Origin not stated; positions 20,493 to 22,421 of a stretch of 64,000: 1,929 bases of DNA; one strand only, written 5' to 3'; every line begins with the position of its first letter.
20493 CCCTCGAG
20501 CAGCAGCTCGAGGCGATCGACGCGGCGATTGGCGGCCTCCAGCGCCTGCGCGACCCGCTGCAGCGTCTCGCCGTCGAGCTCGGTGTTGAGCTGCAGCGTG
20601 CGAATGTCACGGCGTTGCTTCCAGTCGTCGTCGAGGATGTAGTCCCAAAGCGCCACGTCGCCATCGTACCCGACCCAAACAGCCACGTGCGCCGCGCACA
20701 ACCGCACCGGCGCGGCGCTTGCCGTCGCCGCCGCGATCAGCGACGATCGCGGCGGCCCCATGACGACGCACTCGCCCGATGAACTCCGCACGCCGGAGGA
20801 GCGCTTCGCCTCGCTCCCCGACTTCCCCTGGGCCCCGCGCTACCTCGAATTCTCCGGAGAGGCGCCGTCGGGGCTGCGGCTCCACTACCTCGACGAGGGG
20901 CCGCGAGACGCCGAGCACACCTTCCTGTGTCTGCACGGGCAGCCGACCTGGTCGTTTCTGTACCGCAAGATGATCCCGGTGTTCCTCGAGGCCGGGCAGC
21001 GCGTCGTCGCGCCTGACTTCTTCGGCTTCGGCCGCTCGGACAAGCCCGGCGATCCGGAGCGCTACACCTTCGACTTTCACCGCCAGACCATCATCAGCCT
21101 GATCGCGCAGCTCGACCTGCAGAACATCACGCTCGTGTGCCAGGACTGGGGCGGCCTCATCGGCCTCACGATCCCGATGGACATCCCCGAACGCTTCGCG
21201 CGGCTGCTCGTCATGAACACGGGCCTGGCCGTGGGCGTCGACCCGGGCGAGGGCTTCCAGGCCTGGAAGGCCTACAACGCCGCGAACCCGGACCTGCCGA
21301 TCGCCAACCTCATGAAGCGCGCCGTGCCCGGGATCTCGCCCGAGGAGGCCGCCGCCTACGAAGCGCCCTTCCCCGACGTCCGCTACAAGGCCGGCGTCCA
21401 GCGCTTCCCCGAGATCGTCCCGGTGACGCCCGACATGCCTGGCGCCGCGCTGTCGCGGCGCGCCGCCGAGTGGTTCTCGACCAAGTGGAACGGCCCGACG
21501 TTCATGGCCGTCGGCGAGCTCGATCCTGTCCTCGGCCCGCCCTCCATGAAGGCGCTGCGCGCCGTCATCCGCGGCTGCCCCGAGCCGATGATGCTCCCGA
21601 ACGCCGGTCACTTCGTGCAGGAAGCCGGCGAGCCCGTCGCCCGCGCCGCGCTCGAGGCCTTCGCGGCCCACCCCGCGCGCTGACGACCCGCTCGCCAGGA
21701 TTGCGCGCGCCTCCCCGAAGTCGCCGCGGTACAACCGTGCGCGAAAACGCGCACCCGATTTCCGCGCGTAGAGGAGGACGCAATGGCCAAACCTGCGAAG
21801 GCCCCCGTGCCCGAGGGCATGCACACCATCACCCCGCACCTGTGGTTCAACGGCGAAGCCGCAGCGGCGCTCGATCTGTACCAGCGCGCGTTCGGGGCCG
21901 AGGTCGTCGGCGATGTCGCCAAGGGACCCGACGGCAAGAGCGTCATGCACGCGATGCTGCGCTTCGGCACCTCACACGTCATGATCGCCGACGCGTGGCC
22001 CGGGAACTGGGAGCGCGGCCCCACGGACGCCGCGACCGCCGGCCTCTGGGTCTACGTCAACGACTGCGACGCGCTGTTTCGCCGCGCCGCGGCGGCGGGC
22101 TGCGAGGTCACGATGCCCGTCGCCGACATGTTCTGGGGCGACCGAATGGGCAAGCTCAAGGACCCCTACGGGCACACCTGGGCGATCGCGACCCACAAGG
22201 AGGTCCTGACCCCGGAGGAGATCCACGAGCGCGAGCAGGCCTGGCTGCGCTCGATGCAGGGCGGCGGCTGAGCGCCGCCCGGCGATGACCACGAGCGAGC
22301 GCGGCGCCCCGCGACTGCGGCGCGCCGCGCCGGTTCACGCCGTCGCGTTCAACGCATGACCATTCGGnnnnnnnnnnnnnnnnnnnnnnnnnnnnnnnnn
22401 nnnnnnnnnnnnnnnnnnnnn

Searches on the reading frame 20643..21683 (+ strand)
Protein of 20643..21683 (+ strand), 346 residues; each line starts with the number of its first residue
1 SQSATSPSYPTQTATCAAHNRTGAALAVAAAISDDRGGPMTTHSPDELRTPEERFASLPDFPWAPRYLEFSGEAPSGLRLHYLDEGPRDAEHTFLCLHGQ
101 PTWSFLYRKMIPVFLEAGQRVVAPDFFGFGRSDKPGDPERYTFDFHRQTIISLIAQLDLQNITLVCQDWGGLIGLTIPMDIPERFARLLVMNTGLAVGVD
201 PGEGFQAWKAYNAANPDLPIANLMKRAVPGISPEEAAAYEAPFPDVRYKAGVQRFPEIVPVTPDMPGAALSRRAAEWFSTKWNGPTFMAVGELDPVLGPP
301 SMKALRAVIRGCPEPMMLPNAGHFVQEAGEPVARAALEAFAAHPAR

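Call 30: search_protein_families(library=pfam, proteins=[window:20643-21683:+], max_evalue=0.01)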
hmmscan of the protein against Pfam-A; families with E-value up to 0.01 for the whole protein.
window:20643-21683:+ (346 aa): 3 families
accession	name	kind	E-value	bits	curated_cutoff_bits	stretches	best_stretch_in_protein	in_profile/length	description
PF00561.26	Abhydrolase_1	-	1.4e-24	87.6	25.8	1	93-327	2-242/245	alpha/beta hydrolase fold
PF12697.13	Abhydrolase_6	-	3.3e-16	61.1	26.3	1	95-335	2-217/217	Alpha/beta hydrolase family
PF12146.15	Hydrolase_4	-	6.5e-05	22.8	27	1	92-240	5-159/239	Serine aminopeptidase, S33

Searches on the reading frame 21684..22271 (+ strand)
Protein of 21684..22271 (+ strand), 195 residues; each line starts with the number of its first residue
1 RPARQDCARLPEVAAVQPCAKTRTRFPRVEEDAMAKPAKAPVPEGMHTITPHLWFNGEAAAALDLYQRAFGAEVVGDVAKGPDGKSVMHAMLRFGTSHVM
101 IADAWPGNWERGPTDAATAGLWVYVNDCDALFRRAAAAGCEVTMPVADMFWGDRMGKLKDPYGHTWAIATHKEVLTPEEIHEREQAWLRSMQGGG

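Call 30: search_protein_families(library=pfam, proteins=[window:21684-22271:+], max_evalue=0.01)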
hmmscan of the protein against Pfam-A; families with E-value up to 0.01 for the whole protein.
window:21684-22271:+ (195 aa): 2 families
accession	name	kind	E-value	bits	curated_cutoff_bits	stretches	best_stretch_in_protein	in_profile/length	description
PF00903.31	Glyoxalase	-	8.2e-16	58.9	20.6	1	55-168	8-121/121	Glyoxalase/Bleomycin resistance protein/Dioxygenase superfamily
PF06983.19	3-dmu-9_3-mt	-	0.00079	20.4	24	1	48-90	2-44/116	3-demethylubiquinone-9 3-methyltransferase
